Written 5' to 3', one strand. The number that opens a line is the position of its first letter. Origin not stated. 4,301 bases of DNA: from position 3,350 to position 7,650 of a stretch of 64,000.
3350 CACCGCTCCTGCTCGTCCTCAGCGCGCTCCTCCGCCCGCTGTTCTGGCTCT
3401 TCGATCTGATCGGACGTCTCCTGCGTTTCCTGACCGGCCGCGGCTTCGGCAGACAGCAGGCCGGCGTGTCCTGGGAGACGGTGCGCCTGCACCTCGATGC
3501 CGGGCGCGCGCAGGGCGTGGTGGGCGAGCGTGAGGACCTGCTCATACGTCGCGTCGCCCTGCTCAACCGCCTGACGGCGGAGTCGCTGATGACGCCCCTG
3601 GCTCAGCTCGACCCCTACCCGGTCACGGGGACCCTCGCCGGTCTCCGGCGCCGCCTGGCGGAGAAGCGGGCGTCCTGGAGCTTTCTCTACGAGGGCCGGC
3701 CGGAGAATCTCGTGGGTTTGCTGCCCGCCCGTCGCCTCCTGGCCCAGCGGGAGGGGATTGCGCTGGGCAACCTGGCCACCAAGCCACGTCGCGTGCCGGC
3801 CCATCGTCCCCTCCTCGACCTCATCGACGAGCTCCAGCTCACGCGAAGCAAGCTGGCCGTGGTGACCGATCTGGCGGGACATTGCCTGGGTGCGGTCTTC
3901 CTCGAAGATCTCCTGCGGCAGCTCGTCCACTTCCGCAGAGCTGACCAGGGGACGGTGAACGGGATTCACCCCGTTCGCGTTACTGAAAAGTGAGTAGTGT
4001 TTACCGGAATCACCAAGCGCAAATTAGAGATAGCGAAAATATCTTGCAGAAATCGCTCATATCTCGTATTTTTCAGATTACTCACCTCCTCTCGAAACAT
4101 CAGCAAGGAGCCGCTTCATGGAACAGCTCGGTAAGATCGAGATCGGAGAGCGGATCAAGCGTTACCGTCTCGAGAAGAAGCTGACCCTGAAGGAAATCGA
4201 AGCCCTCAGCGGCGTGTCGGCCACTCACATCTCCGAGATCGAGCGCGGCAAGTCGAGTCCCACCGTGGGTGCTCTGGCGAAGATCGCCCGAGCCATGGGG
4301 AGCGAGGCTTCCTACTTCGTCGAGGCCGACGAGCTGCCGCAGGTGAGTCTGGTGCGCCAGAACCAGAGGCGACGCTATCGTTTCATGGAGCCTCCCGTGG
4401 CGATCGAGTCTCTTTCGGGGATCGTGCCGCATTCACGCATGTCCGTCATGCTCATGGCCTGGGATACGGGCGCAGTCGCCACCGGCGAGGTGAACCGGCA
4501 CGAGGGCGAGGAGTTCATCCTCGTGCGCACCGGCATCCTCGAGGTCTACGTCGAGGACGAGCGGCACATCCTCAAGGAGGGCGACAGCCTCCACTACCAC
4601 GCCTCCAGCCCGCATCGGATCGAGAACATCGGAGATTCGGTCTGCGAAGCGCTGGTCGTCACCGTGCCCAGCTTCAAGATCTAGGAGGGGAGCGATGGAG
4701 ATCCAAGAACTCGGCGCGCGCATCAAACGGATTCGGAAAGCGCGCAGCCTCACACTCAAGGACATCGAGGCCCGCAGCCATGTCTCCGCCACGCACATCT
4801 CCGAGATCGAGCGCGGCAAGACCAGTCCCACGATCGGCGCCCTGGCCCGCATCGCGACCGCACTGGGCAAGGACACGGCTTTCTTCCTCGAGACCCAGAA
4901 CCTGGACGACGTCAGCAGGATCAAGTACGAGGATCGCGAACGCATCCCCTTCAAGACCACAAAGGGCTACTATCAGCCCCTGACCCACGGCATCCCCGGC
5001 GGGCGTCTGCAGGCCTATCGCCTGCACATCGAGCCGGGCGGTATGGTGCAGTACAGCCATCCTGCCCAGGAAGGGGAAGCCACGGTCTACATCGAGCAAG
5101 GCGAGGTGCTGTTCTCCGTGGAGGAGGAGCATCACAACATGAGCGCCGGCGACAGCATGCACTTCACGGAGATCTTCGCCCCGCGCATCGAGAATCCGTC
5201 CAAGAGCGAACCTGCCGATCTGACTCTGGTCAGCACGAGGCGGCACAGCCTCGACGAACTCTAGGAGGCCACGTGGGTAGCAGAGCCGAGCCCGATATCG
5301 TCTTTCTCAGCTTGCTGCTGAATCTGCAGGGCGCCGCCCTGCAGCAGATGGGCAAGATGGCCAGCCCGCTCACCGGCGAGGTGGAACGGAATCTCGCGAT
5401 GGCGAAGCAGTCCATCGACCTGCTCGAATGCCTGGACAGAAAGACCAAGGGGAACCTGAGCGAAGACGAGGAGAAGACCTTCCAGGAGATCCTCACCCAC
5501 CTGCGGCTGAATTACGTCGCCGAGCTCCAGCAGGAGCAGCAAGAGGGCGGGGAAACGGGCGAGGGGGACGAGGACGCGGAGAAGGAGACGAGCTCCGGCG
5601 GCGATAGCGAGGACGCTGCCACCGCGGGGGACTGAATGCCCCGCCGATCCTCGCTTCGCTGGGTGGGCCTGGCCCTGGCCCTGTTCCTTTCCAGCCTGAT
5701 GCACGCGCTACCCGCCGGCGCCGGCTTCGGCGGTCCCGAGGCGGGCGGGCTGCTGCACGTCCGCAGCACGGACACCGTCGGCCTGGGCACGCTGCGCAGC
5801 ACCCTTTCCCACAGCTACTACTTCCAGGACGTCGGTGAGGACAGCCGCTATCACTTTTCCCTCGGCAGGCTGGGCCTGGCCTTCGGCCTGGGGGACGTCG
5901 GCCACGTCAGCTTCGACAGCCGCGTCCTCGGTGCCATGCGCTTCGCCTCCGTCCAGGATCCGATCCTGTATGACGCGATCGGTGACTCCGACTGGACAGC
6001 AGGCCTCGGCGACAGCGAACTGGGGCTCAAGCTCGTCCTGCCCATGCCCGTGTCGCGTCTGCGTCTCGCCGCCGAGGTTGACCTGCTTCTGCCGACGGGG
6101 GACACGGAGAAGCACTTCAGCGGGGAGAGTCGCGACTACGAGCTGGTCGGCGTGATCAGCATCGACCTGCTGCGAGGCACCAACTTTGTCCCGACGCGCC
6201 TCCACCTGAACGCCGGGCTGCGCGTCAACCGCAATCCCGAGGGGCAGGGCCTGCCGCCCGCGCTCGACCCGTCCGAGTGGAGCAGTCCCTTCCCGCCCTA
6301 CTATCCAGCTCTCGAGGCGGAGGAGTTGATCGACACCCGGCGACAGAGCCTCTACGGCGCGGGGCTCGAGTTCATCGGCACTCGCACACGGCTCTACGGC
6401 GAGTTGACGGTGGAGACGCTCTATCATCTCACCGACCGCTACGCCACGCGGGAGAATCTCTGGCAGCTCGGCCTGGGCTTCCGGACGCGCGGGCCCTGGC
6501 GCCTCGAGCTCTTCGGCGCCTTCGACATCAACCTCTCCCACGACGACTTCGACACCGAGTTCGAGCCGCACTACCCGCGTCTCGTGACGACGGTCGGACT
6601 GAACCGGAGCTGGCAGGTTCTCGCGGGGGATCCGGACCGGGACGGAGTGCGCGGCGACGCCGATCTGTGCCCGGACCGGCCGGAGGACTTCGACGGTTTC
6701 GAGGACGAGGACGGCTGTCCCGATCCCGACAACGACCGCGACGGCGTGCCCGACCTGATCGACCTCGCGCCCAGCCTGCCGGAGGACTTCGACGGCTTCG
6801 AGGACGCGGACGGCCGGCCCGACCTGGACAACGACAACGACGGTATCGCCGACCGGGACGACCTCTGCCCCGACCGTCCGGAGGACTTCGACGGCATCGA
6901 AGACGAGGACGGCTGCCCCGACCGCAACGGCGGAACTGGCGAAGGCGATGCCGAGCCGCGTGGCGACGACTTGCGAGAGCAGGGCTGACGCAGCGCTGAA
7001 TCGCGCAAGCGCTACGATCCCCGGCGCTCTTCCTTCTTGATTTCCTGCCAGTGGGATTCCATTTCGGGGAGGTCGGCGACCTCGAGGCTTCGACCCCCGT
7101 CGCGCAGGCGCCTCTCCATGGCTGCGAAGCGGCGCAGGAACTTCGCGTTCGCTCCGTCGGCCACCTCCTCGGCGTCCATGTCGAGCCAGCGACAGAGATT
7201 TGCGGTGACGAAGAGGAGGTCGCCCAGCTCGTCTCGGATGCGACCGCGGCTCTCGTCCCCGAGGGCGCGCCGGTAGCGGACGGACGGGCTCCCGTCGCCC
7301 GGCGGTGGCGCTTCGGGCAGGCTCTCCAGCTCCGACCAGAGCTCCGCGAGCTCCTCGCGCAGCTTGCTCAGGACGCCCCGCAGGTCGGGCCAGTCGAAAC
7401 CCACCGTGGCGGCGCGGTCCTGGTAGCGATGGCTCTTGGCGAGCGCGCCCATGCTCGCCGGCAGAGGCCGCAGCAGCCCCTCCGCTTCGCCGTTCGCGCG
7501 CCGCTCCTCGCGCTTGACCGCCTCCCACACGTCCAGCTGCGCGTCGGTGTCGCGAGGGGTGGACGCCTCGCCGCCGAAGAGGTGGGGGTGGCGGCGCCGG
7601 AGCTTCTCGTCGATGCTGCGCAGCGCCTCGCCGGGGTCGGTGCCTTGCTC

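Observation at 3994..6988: AT-rich promoter island driving a tight operon: two paralogous XRE-HTH/cupin regulators, DUF1844, and a beta-barrel/TSP3 calcium-binding protein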

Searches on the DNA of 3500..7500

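Call 9: search_rna_families(source=window, start=3500, end=7500, threshold=evalue, max_evalue=1)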
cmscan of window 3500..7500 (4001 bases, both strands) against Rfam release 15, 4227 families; matches with E-value up to 1: 1.
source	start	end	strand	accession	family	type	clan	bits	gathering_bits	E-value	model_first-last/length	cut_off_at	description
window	3759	3835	-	RF00312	snoZ206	Gene; snRNA; snoRNA; CD-box;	-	22.3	50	0.84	1-129/129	no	Small nucleolar RNA Z206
